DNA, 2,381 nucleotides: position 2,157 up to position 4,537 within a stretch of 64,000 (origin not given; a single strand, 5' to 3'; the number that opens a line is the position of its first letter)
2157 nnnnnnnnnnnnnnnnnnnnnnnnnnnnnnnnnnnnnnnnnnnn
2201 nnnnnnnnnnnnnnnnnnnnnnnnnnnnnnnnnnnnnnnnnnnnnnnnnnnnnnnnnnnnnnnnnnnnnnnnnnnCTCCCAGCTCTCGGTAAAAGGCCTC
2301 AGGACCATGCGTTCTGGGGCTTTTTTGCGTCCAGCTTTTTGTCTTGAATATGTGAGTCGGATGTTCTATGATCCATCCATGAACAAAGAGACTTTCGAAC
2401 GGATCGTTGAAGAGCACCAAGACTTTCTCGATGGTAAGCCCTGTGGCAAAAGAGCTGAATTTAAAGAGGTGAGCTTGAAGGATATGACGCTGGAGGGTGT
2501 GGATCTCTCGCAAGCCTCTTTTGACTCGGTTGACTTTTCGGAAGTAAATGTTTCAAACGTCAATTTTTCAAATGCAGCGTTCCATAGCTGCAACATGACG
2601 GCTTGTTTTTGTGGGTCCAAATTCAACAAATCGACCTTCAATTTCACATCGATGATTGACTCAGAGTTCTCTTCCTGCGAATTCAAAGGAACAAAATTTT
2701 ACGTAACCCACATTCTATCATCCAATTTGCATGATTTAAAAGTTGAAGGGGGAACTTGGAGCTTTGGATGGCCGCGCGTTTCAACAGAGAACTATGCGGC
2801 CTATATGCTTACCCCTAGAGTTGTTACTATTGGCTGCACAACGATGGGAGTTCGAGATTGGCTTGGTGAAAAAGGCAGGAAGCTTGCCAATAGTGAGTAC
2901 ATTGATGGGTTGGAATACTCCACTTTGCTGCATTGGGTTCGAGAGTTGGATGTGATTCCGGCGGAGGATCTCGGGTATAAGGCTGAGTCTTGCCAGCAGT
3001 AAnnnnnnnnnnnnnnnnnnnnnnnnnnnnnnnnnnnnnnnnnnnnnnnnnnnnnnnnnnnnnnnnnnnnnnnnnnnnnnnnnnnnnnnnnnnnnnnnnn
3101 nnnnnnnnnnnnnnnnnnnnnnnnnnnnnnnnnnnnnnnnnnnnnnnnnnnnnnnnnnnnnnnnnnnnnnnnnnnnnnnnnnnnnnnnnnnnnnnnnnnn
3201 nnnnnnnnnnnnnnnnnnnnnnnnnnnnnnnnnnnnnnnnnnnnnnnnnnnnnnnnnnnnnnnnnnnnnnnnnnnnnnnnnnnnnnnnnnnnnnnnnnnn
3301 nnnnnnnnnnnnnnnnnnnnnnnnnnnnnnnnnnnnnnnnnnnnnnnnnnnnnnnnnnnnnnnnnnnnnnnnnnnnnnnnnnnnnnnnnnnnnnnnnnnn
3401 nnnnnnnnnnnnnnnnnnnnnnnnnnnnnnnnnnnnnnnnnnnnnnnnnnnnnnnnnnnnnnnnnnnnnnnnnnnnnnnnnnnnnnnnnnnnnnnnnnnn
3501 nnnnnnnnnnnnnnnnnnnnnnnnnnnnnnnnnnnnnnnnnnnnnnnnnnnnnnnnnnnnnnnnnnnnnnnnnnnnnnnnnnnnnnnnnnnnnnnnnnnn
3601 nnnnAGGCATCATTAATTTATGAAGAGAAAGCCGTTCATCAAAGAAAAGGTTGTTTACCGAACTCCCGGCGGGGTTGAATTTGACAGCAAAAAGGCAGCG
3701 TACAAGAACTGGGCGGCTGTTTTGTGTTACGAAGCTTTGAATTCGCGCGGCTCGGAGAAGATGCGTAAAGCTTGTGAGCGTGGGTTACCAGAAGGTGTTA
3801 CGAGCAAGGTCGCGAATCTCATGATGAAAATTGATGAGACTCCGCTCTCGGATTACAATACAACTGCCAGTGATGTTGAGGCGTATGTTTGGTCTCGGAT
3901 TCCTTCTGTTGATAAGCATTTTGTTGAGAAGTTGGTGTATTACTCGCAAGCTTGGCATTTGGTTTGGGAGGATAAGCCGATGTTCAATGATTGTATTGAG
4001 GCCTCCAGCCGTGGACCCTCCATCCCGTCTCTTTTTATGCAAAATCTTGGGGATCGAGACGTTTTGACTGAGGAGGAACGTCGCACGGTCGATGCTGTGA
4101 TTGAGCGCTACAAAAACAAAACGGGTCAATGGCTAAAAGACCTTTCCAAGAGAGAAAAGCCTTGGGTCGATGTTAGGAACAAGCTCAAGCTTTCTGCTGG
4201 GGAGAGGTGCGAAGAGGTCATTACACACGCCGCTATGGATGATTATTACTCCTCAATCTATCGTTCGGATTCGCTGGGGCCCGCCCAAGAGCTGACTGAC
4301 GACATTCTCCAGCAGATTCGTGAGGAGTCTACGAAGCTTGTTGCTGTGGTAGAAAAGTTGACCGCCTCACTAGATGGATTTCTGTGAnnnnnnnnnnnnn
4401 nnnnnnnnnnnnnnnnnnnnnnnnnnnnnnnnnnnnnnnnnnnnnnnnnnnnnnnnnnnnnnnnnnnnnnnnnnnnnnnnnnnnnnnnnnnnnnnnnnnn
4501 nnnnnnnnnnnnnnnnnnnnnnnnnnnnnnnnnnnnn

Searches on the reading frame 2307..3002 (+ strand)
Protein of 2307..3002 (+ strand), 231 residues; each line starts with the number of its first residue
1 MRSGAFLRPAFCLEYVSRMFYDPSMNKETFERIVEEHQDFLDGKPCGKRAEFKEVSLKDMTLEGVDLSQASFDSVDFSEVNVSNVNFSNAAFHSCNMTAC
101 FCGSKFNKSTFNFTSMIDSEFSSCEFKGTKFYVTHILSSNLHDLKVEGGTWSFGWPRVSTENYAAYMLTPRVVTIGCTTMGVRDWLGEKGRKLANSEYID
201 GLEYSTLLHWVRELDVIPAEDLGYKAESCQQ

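Call 3: search_protein_families(library=pfam, proteins=[window:2361-3002:+], max_evalue=1)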
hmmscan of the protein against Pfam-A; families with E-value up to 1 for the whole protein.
window:2361-3002:+ (213 aa): 4 families
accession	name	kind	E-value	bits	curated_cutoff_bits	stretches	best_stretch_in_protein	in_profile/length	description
PF00805.28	Pentapeptide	-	2.5e-12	46.5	20.2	3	32-71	1-40/40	Pentapeptide repeats (8 copies)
PF13599.13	Pentapeptide_4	-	2.7e-10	40.6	38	2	31-94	5-69/78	Pentapeptide repeat region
PF13576.12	Pentapeptide_3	-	5.1e-07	30.3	27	1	41-82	3-47/48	Pentapeptide repeats (9 copies)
PF23894.2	LD_SV2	-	0.001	19.8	29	2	67-130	25-89/92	SV2A/B/C luminal domain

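Call 4: search_protein_families(library=phrogs, proteins=[window:2361-3002:+], max_evalue=0.1)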
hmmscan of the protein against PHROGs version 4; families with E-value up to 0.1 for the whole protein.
window:2361-3002:+ (213 aa): 10 families
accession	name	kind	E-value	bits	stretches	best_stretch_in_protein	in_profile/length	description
phrog_923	-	unknown function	1.2e-10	40.8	1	7-126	767-890/990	-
phrog_15350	-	unknown function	3.8e-07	30.3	1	32-125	120-208/494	-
phrog_12514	-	unknown function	3.9e-06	27.5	1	33-113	140-226/287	-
phrog_24530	-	unknown function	1.1e-05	25.6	1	3-114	32-143/365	-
phrog_7713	-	unknown function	0.0006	20.5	1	7-81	4-79/103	-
phrog_7653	-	unknown function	0.0014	18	1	33-102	222-291/782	-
phrog_30240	-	unknown function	0.0027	17.6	1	41-114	71-146/438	-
phrog_30747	-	unknown function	0.0094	15.9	1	41-93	73-126/431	-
phrog_12876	-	head and packaging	0.04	14.5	1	4-68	15-77/235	terminase large subunit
phrog_29257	-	unknown function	0.094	13.1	0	49-118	131-201/358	-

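Call 7: search_protein_families(library=ncbifam, proteins=[window:2361-3002:+], max_evalue=1)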
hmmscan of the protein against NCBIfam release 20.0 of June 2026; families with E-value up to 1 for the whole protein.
window:2361-3002:+ (213 aa): 17 families
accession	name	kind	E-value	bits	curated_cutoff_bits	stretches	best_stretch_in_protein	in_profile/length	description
NF047416.1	penta_HetL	equivalog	9.8e-08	31.7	260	1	30-123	51-145/218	heterocyst differentiation pentapeptide repeat protein HetL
NF051894.1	anti_phage_HalA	equivalog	2.9e-07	30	250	1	2-116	5-122/338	anti-phage Hailong system effector protein HalA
NF052603.1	penta_Alr5209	equivalog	1e-06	28.8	125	1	23-80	9-66/113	Alr5209 family pentapeptide repeat protein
NF011744.0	PRK15197.1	equivalog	1.3e-06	27.8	274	1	42-130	154-248/291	SPI-2 type III secretion system effector PipB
NF000420.1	penta_rpt_QnrB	exception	1.2e-05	25.5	460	1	50-153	107-207/214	QnrB family quinolone resistance pentapeptide repeat protein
NF000349.1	mfpA_AE000516.2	equivalog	7.4e-05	22.6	360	1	33-110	8-81/183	pentapeptide repeat protein MfpA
NF033375.2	penta_rpt_QnrE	exception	0.00021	21.3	480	1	50-130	107-188/214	QnrE family quinolone resistance pentapeptide repeat protein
NF012152.0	penta_rpt_QnrC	exception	0.00049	20.2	500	1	41-131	10-97/221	QnrC family quinolone resistance pentapeptide repeat protein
NF038182.1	penta_rpt_SmQnr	exception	0.00062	19.6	460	1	35-85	133-183/215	SmQnr family pentapeptide repeat protein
NF000056.3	penta_rpt_QnrS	exception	0.0015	18.3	460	1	32-134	62-165/218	QnrS family quinolone resistance pentapeptide repeat protein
NF007264.0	PRK09718.1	equivalog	0.0036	16.1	326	2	42-93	155-207/512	SopA family protein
NF033086.2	penta_rpt_Qnr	equivalog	0.0054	16.5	240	1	31-134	55-159/211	Qnr family pentapeptide repeat protein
NF011904.1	PRK15377.1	subfamily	0.0078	14.6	500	1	43-109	10-73/606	type III secretion system effector HECT-type E3 ubiquitin transferase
NF011743.0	PRK15196.1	equivalog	0.016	14.1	354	1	38-111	203-277/350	type III secretion system effector PipB2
NF012151.0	penta_rpt_QnrAS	exception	0.033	14.2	490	1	65-109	9-49/218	QnrAS family quinolone resistance pentapeptide repeat protein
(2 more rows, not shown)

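Call 53: search_protein_families(library=padloc, proteins=[window:2361-3002:+], max_evalue=0.01)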
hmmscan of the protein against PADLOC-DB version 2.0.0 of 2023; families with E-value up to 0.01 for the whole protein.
window:2361-3002:+ (213 aa): 0 families

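Call 92: find_encoding_contigs(protein=window:2307-3002:+, flank=10000, max_places=3)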
Protein window:2307-3002:+ (231 aa): 1 contig read that carries it; 1 place shown.
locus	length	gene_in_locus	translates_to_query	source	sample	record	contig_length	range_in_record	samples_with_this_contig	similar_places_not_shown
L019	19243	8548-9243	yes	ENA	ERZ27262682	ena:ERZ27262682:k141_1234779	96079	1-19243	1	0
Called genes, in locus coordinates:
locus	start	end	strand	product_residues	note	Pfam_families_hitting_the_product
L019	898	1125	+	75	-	-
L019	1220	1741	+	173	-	-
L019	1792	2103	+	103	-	-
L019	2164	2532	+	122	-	-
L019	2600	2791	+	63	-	-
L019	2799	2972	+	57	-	-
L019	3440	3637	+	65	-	-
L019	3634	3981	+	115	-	-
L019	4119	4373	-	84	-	-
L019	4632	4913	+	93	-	-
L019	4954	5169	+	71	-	-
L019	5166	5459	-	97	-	-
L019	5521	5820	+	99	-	-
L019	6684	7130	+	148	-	-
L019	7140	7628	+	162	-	-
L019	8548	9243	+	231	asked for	PF13599:Pentapeptide_4 (weak), PF00805:Pentapeptide, PF13576:Pentapeptide_3 (weak)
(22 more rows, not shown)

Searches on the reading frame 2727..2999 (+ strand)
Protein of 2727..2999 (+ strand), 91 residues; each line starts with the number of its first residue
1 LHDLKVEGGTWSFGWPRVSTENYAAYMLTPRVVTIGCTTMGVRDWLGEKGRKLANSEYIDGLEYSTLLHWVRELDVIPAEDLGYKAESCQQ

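Call 6: search_protein_families(library=pfam, proteins=[window:2727-2999:+], max_evalue=10)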
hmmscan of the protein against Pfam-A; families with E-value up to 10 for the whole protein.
seq(91 aa): 0 families

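Call 34: search_protein_families(library=phrogs, proteins=[window:2727-2999:+], max_evalue=1)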
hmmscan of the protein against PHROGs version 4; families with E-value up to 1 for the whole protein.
seq(91 aa): 0 families

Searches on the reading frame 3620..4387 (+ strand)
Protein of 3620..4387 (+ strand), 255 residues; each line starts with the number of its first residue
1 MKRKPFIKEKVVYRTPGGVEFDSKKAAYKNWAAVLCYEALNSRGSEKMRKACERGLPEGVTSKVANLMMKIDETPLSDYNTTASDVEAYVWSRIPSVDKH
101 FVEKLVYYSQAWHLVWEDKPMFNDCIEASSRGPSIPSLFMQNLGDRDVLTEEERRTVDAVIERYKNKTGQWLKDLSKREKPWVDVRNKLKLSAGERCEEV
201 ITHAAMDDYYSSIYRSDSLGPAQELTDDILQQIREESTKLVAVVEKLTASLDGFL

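Call 16: search_protein_families(library=pfam, proteins=[window:3620-4387:+], max_evalue=0.01)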
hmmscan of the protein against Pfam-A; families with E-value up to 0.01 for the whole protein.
window:3620-4387:+ (255 aa): 1 family
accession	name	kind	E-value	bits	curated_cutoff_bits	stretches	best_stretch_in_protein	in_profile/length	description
PF13274.11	SocA_Panacea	-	6.6e-13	50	25.7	1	104-182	3-112/113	Antitoxin SocA-like, Panacea domain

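Call 53: search_protein_families(library=padloc, proteins=[window:3620-4387:+], max_evalue=0.01)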
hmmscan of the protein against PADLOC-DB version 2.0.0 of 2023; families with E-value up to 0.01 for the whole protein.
window:3620-4387:+ (255 aa): 0 families
